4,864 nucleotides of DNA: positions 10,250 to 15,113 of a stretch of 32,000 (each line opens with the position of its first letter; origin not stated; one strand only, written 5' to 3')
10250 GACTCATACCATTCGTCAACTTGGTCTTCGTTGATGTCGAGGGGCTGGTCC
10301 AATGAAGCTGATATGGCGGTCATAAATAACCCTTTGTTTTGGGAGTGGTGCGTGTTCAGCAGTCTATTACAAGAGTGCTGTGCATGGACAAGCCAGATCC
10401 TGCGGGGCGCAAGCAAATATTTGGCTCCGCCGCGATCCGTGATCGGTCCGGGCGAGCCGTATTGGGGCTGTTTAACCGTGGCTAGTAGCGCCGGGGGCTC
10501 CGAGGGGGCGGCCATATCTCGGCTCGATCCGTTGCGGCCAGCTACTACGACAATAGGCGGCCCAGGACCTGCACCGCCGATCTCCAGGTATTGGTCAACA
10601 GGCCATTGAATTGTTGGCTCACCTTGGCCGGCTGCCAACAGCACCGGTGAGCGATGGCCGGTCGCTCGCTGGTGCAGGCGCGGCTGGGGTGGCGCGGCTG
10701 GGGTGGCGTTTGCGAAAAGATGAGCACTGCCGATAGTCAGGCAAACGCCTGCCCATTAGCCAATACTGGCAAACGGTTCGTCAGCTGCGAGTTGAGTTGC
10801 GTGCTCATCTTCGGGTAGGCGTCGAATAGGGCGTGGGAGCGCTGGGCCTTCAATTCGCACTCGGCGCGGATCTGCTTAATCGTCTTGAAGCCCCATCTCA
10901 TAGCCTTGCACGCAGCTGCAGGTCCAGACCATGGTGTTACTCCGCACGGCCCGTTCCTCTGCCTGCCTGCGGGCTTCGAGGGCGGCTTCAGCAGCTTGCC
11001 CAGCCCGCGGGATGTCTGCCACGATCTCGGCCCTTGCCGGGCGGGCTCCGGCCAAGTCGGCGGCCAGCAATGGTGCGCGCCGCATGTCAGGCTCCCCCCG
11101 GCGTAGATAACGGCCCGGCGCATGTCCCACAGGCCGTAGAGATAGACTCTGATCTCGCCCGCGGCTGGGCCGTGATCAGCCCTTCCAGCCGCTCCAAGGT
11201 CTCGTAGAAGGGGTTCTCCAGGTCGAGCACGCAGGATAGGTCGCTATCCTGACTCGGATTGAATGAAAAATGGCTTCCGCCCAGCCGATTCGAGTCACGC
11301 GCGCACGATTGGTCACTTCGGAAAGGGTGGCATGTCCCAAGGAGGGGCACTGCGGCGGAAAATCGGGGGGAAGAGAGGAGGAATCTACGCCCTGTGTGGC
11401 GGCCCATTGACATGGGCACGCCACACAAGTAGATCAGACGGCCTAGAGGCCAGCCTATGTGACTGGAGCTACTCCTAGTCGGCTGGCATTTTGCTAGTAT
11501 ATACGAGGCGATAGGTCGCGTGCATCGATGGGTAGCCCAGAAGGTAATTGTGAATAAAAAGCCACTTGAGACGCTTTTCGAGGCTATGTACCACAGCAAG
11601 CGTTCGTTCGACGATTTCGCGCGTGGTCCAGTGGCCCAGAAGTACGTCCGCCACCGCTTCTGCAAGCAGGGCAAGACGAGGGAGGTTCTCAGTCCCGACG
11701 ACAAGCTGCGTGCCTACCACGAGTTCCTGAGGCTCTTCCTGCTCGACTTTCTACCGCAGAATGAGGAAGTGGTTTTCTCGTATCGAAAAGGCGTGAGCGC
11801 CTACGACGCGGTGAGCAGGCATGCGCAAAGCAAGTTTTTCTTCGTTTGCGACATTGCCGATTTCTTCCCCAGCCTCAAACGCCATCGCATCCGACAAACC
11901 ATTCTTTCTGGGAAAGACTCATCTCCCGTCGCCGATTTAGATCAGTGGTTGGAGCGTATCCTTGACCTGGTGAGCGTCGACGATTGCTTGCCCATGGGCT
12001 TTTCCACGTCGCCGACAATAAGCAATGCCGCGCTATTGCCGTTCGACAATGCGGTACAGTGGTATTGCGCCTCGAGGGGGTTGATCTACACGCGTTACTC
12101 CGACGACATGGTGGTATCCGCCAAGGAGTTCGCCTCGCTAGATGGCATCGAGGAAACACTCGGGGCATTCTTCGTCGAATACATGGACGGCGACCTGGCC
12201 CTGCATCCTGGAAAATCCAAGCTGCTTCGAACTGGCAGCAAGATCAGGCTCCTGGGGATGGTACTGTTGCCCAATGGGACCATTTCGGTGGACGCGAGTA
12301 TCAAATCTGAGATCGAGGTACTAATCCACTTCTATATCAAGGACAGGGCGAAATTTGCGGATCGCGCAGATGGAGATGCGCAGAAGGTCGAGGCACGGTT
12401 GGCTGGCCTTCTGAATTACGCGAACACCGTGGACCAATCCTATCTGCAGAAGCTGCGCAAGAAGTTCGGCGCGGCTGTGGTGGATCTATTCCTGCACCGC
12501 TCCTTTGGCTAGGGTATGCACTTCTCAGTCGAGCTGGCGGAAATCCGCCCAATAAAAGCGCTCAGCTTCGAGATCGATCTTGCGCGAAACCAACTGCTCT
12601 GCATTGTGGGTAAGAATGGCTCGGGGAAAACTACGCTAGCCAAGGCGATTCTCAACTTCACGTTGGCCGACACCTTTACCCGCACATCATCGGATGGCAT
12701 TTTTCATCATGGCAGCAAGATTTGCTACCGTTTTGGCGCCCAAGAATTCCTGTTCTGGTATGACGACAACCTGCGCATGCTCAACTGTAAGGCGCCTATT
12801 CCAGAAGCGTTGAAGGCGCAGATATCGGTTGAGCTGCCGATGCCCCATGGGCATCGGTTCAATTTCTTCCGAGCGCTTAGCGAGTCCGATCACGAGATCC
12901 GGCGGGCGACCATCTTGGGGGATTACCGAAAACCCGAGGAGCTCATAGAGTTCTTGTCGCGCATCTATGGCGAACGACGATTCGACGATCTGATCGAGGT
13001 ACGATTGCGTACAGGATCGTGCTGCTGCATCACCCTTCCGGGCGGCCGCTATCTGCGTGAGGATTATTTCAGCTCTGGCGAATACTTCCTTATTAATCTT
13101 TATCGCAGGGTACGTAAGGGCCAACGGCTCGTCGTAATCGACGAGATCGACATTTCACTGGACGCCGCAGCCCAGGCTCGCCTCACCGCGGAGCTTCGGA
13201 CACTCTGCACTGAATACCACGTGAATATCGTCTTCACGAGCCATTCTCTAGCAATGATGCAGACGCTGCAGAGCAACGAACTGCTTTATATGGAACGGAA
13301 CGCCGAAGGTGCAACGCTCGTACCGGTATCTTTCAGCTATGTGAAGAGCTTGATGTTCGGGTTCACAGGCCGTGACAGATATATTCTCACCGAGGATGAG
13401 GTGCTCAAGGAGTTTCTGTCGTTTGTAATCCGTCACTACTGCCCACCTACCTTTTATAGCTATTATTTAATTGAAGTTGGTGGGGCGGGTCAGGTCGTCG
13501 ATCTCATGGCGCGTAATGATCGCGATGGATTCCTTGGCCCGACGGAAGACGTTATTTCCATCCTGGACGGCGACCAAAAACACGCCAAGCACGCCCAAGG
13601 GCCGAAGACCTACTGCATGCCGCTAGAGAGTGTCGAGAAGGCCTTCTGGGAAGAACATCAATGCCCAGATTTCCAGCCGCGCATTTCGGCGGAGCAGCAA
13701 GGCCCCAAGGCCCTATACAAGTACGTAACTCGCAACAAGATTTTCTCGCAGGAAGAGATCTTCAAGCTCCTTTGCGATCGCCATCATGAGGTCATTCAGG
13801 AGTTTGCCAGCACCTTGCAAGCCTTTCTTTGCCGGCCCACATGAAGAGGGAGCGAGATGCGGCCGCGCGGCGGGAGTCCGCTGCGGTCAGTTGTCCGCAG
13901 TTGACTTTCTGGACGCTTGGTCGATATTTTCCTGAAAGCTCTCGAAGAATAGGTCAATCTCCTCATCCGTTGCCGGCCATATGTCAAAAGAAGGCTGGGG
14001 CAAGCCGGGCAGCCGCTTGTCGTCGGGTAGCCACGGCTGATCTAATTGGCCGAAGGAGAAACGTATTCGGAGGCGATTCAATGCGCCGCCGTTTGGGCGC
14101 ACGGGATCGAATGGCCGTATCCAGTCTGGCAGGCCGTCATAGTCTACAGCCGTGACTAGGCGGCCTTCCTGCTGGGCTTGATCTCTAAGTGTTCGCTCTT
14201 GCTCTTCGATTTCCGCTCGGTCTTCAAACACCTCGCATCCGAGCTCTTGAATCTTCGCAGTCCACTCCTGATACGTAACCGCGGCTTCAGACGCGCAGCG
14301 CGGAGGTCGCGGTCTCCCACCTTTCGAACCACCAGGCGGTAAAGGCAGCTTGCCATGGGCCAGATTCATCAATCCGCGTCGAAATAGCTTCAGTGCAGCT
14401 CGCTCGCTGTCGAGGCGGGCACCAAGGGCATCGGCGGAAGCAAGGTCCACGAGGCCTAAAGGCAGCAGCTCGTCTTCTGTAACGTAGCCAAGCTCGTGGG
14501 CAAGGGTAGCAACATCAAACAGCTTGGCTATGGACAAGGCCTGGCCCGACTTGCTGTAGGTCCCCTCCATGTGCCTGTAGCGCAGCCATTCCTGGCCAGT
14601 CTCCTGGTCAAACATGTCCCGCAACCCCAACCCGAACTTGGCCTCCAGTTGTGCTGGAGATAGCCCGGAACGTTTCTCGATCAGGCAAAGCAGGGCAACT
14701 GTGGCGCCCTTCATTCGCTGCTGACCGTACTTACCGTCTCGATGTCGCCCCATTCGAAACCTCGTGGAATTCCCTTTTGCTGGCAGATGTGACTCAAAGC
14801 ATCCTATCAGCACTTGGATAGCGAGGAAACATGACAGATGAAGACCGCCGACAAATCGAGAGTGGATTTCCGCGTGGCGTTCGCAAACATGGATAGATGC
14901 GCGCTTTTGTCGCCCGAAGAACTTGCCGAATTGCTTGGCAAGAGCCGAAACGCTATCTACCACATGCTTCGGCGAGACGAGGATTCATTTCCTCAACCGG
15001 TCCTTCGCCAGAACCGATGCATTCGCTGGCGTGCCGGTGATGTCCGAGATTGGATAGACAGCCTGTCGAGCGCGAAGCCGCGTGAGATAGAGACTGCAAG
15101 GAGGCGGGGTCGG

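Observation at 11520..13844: Reverse transcriptase translationally coupled to an ABC-ATPase/TOPRIM protein: a retron-like defence module with a non-canonical RT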

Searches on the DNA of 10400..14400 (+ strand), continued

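Call 85: search_with_rna_model(model_id=R1, sources=[L032, L067, L068, L072, L073, L093, L111, L121, L134, L139, L142, L145, L144, L136, L085, L098, L087, L090], max_evalue=0.01)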
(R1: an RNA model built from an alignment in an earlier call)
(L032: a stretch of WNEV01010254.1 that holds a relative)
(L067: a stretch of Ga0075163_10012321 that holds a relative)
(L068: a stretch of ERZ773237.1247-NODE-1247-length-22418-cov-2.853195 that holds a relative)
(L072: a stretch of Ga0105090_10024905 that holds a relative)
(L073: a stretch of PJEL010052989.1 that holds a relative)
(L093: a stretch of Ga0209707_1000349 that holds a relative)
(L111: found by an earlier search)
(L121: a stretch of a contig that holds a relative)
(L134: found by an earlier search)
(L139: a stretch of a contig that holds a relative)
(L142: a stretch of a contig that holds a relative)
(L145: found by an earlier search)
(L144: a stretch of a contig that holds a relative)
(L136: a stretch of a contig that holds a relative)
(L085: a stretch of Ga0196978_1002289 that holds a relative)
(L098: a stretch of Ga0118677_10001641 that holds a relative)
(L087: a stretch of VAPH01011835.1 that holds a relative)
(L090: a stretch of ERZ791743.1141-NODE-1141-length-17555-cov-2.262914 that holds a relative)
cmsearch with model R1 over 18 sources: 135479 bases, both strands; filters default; matches with E-value up to 0.01: 10.
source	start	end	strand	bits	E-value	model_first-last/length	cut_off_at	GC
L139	4875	4989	+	94.8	7.8e-20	1-122/122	no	0.57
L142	1320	1446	+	80.2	1.7e-16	1-122/122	no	0.57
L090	336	463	-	59.3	1.1e-11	1-122/122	no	0.45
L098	12096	12217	+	48.2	3.7e-09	1-122/122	no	0.39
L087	423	550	+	46.2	1e-08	1-122/122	no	0.46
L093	3391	3504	+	40.2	2.5e-07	1-122/122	no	0.41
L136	1135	1161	-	25.7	0.00053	12-38/122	no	0.48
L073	1752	1870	-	25.1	0.00072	1-122/122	no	0.44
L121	2784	2803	-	24.4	0.001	13-32/122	no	0.5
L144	13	32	+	22.8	0.0024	13-32/122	no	0.65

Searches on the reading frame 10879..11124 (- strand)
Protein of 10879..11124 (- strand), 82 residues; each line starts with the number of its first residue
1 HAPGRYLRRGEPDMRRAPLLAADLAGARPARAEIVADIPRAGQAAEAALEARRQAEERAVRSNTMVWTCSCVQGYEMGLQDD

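Call 66: search_protein_families(library=pfam, proteins=[window:10879-11124:-], max_evalue=1)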
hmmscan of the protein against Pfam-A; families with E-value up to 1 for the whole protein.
seq(82 aa): 1 family
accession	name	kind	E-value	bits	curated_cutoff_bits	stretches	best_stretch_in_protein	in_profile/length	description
PF14670.12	FXa_inhibition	-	0.1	13.2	33.4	1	68-78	20-30/36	Coagulation Factor Xa inhibitory site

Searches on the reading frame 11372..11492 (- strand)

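Call 88: search_protein_families(library=pfam, proteins=[L139:3103-4707:+, L139:4936-5931:-, L139:2142-3131:-, L142:52-1251:+, L142:1394-6181:+], max_evalue=0.001)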
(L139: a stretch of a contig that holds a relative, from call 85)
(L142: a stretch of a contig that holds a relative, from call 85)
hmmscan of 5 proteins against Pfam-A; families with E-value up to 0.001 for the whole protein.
L139:3103-4707:+ (534 aa): 2 families
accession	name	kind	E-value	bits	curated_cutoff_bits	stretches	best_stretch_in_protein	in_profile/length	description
PF00378.25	ECH_1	-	2.5e-58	197.8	27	1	279-533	3-250/251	Enoyl-CoA hydratase/isomerase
PF16113.10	ECH_2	-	2.3e-26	93.5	27.2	1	284-526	3-240/335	Enoyl-CoA hydratase/isomerase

L139:4936-5931:- (331 aa): 0 families

L139:2142-3131:- (329 aa): 0 families

L142:52-1251:+ (399 aa): 0 families

L142:1394-6181:+ (1595 aa): 0 families

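Call 89: search_protein_families(library=padloc, proteins=[L142:1394-6181:+, L139:4936-5931:-, L142:52-1251:+], max_evalue=0.001)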
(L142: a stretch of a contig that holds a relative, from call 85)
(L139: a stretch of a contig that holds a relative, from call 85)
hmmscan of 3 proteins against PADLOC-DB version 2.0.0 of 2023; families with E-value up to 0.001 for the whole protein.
L142:1394-6181:+ (1595 aa): 0 families

L139:4936-5931:- (331 aa): 0 families

L142:52-1251:+ (399 aa): 0 families

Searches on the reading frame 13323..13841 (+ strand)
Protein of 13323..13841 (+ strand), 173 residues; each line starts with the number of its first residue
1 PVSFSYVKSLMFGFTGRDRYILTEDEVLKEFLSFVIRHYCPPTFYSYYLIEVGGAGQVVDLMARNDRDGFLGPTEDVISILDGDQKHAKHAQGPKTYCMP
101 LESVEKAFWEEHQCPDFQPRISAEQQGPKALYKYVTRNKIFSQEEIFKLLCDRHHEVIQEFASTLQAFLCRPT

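Call 67: predict_structure(alignment_id=A5)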
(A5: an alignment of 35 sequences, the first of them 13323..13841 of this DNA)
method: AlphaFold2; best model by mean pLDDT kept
length: 173 residues; sequences in the alignment: 35
mean_pLDDT: 90.8   pTM: 0.85
mean pLDDT of the five models: 90.8, 90.5, 90.3, 90.2, 89.7
residues with pLDDT >= 90: 140; 70-90: 16; 50-70: 14; < 50: 3
segments of 3 or more residues with pLDDT < 50: 1-3
pLDDT, mean of each block of 10 residues (from residue 1): 54 73 98 97 92 94 94 96 96 95 97 91 85 95 98 98 96 78
secondary structure, 60 per line:
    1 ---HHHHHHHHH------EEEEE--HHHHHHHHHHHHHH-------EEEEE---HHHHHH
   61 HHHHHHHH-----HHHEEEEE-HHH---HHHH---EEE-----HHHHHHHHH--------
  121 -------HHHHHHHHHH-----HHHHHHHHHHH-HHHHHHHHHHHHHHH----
elements in order: H4-12 E19-23 H26-39 E47-51 H55-68 E77-81 H89-92 E96-98 H104-112 H128-137 H143-153 H155-169

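Call 69: fold_search(model_id=the predicted structure, library=pdb)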
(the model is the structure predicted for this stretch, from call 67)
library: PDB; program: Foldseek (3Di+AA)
matches with E <= 10: 533; with E <= 0.001: 0
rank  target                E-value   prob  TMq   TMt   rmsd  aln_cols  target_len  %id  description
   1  6nk8_A                6.9e-02  0.66  0.36  0.33  11.7       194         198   11  C-terminal region of the Burkholderia pseudomallei OLD protein (released 2019-08-07)
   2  8txr_B                6.9e-02  0.28  0.29  0.19  24.9       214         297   10  E. coli ExoVII(H238A) (released 2024-01-31)
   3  8txr_C                9.9e-02  0.23  0.29  0.14  24.1       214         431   11  E. coli ExoVII(H238A) (released 2024-01-31)
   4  3lp6_C                1.3e-01  0.33  0.30  0.31  16.3       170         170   15  Crystal Structure of Rv3275c-E60A from Mycobacterium tuberculosis at 1.7A resolution (released 2010-06-16)
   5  4grd_A                1.3e-01  0.30  0.31  0.31  17.7       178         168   11  Crystal structure of Phosphoribosylaminoimidazole carboxylase catalytic subunit from Burkholderia cenocepacia J2315 (released 2012-09-12)
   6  9avg_A                1.5e-01  0.18  0.26  0.21  15.6       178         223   12  Structure of human calcium-sensing receptor in complex with chimeric Gs (miniGis) protein in nanodiscs (released 2024-04-17)
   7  5hvn                  1.5e-01  0.16  0.26  0.16  12.8       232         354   13  3.0 Angstrom Crystal Structure of 3-dehydroquinate Synthase (AroB) from Francisella tularensis in Complex with NAD. (released 2016-02-10)
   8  5dgo                  1.5e-01  0.13  0.24  0.10  17.9       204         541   12  Crystal structure of cell division cycle protein 45 (Cdc45) (released 2016-05-25)
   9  9e2z_E                1.8e-01  0.12  0.24  0.10  17.5       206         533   13  Cryo-EM structure of human CMG helicase stalled at G4-containing DNA template (released 2025-03-26)
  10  1xai_A                1.9e-01  0.21  0.30  0.18  11.6       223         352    8  CRYSTAL STRUCTURE OF STAPHLYOCOCCUS AUREUS 3-DEHYDROQUINATE SYNTHASE (DHQS) IN COMPLEX WITH ZN2+, NAD+ AND CARBAPHOSPH (released 2005-03-01)
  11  1vim_A                2.2e-01  0.33  0.32  0.30  13.2       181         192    8  Crystal structure of an hypothetical protein (released 2003-12-30)
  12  3trh_G                2.4e-01  0.25  0.30  0.31  16.6       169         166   14  Structure of a phosphoribosylaminoimidazole carboxylase catalytic subunit (purE) from Coxiella burnetii (released 2011-09-28)
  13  2wmy_C                2.8e-01  0.18  0.29  0.33  12.6       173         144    9  Crystal structure of the tyrosine phosphatase Wzb from Escherichia coli K30 in complex with sulphate. (released 2009-07-21)
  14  6vg7_MODEL_1_A        2.9e-01  0.25  0.24  0.34   8.2       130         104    8  De novo designed Rossmann fold protein ROS2_49223 (released 2020-08-19)
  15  8txr_A                3.3e-01  0.14  0.29  0.14  23.7       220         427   11  E. coli ExoVII(H238A) (released 2024-01-31)
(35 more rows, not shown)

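Call 95: search_protein_families(library=pfam, proteins=[window:13323-13841:+], max_evalue=10)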
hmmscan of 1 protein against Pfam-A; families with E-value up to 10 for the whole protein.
window:13323-13841:+ (173 aa): 0 families

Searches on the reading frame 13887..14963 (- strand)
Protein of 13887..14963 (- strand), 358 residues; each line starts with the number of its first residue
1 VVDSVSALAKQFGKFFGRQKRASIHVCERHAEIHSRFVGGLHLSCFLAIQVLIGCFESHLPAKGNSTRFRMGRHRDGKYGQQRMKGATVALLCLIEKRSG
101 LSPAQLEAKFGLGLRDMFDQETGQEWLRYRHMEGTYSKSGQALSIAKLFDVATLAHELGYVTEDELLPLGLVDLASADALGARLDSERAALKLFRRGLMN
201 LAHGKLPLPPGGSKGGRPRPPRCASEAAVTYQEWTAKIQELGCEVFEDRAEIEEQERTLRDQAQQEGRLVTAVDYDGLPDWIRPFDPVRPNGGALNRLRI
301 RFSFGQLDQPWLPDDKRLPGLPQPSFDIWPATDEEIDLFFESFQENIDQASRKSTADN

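Call 3: search_protein_families(library=pfam, proteins=[window:13887-14963:-], max_evalue=0.01)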
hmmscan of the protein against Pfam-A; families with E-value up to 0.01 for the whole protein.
window:13887-14963:- (358 aa): 0 families

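Call 4: search_protein_families(library=padloc, proteins=[window:13887-14963:-], max_evalue=0.01)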
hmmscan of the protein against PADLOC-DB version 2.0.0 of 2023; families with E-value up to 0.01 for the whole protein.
window:13887-14963:- (358 aa): 0 families

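Call 5: search_protein_families(library=ncbifam, proteins=[window:13887-14963:-], max_evalue=0.01)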
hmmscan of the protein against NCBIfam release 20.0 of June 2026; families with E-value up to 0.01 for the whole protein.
window:13887-14963:- (358 aa): 0 families

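Call 66: search_protein_families(library=pfam, proteins=[window:13887-14963:-], max_evalue=1)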
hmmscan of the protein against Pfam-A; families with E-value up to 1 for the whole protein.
window:13887-14963:- (358 aa): 1 family
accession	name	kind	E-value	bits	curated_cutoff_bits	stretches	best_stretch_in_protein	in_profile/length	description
PF17373.7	DUF5395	-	0.28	12.2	25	0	254-287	33-70/81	Family of unknown function (DUF5395)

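Call 89: search_protein_families(library=padloc, proteins=[window:13887-14963:-], max_evalue=0.001)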
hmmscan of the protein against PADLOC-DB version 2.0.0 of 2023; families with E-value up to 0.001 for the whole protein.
window:13887-14963:- (358 aa): 0 families
